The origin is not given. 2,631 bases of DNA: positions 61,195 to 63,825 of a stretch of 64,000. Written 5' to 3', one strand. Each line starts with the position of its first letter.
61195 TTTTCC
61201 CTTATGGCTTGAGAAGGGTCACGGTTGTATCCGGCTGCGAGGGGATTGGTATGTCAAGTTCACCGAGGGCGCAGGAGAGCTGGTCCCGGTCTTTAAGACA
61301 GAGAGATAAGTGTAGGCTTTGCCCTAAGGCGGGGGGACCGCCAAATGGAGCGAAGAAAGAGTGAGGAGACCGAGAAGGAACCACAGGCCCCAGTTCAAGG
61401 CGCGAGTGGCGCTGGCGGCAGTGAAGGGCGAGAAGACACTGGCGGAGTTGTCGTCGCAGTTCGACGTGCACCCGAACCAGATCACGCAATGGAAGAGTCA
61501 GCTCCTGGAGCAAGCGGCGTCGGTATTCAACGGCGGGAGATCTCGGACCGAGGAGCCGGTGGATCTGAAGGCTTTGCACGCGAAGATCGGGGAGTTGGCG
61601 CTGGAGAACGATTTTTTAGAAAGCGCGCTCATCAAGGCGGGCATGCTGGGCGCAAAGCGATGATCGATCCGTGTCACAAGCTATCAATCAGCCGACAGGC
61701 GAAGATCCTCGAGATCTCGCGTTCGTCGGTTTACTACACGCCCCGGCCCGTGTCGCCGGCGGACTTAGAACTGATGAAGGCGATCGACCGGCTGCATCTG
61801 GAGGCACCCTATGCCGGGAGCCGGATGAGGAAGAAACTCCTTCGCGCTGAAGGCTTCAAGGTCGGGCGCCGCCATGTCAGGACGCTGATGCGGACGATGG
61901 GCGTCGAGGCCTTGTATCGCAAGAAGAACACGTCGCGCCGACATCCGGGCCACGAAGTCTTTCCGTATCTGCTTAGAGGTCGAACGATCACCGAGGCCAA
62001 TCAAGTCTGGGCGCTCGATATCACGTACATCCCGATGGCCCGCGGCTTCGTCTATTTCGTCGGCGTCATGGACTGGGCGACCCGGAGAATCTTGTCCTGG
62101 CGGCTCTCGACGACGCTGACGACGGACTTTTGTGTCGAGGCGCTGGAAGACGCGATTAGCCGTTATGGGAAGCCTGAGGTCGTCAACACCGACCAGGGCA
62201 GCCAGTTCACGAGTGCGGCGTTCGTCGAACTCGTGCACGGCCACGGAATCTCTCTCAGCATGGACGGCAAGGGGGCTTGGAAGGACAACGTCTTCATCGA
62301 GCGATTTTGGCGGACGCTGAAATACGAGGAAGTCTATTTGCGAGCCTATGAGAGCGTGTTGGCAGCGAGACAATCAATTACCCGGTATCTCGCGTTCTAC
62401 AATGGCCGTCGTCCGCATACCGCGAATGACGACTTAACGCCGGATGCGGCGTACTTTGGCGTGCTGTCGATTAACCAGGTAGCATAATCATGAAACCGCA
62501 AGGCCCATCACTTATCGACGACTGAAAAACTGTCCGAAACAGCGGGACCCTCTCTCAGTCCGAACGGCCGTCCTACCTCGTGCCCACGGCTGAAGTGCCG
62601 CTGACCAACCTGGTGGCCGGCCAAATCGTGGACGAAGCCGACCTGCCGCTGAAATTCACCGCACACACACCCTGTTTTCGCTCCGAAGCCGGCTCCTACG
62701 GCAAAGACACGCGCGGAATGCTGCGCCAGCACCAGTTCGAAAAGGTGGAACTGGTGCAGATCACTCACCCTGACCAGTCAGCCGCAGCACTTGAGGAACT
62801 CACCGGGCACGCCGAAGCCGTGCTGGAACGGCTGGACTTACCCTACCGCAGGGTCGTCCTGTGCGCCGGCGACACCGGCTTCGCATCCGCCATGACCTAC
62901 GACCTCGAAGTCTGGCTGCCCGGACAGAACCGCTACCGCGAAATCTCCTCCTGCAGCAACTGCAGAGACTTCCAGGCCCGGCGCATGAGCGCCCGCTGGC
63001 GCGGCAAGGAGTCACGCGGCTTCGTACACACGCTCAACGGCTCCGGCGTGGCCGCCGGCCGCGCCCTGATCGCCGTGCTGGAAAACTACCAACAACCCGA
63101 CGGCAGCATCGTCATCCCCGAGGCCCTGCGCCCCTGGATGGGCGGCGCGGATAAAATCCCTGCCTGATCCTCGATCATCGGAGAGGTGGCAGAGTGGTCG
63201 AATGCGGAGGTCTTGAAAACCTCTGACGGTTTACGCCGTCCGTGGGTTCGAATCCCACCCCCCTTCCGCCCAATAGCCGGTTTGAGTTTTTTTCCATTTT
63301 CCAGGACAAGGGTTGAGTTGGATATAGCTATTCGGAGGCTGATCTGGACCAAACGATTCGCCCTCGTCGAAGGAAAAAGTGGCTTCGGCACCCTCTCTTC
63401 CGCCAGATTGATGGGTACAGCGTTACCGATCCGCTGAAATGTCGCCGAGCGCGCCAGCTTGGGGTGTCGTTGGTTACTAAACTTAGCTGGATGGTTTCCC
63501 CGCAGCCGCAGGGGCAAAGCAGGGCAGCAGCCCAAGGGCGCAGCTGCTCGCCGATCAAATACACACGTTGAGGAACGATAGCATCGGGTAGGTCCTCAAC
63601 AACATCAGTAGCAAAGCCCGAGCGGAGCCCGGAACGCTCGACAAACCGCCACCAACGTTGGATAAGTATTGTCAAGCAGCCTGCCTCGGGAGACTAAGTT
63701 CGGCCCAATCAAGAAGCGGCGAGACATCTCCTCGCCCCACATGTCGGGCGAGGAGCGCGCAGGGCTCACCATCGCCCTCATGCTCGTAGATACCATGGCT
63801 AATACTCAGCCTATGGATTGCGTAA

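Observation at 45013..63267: Tandem, decayed genomic islands at the serS / tRNA-Ser(UGA) locus, bounded by three tRNA copies and four serS-derived segments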

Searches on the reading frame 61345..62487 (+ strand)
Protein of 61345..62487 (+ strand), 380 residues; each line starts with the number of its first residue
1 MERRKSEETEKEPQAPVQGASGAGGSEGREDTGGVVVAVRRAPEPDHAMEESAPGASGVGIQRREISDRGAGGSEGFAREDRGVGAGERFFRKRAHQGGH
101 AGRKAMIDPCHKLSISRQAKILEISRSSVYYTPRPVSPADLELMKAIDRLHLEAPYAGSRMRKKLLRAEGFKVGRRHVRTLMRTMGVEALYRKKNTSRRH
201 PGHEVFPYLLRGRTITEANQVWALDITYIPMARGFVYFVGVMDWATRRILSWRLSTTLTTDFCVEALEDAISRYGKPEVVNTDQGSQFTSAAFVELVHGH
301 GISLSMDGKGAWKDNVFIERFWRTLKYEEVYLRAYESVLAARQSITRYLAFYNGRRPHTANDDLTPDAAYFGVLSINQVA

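Call 9: search_protein_families(library=pfam, proteins=[window:61345-62487:+], max_evalue=0.01)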
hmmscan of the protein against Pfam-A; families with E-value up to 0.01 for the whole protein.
window:61345-62487:+ (380 aa): 4 families
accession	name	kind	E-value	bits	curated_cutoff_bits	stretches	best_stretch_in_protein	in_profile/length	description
PF00665.32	rve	-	7.7e-22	77.9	32.6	1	216-309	2-99/102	Integrase core domain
PF13683.12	rve_3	-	5.3e-13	48.9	26.5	1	300-366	1-67/67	Integrase core domain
PF13276.12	HTH_21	-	1.9e-11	44.5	28.1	1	140-194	3-59/60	HTH-like domain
PF24764.1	rva_4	-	1.3e-07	32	26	1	216-329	5-115/194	Integrase core domain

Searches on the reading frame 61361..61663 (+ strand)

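Call 9: search_protein_families(library=pfam, proteins=[window:61361-61663:+], max_evalue=0.01)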
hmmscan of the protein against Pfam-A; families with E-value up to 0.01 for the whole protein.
window:61361-61663:+ (100 aa): 2 families
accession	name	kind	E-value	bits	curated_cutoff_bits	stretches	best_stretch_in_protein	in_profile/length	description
PF01527.26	HTH_Tnp_1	-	3.6e-07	30.7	24.1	1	5-79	4-70/75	Transposase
PF13518.12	HTH_28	-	0.00019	21.9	25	1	12-51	1-39/52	Helix-turn-helix domain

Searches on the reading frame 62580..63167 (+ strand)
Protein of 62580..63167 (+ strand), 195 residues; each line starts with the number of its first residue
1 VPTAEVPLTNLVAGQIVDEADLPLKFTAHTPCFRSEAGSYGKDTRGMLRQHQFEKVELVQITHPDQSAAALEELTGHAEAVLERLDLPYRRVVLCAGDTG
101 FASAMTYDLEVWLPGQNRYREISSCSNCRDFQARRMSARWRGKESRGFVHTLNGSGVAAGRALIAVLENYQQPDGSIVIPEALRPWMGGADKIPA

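Call 9: search_protein_families(library=pfam, proteins=[window:62580-63167:+], max_evalue=0.01)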
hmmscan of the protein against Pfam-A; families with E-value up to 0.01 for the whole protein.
window:62580-63167:+ (195 aa): 1 family
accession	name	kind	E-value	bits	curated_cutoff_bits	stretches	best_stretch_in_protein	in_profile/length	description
PF00587.30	tRNA-synt_2b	-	9e-36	124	29.3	1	2-170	15-179/179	tRNA synthetase class II core domain (G, H, P, S and T)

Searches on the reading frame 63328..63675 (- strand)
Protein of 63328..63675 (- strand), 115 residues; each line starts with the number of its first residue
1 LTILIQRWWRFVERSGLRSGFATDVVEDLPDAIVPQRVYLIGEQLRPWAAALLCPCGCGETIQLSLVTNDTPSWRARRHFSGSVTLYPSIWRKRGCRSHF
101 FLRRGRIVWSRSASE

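Call 9: search_protein_families(library=pfam, proteins=[window:63328-63675:-], max_evalue=0.01)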
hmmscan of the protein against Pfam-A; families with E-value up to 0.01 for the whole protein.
window:63328-63675:- (115 aa): 1 family
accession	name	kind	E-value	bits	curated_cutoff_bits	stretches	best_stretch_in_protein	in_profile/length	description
PF20137.4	DUF6527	-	2e-22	79.3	23.6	1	48-109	1-62/63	Family of unknown function (DUF6527)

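Call 15: find_encoding_contigs(protein=window:63328-63675:-, flank=10000, max_places=6)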
Protein window:63328-63675:- (115 aa): no gene with exactly this product is on record in the collection.

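Call 53: search_protein_families(library=padloc, proteins=[window:63328-63675:-], max_evalue=0.001)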
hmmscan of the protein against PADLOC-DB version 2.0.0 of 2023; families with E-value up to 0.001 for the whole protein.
window:63328-63675:- (115 aa): 0 families
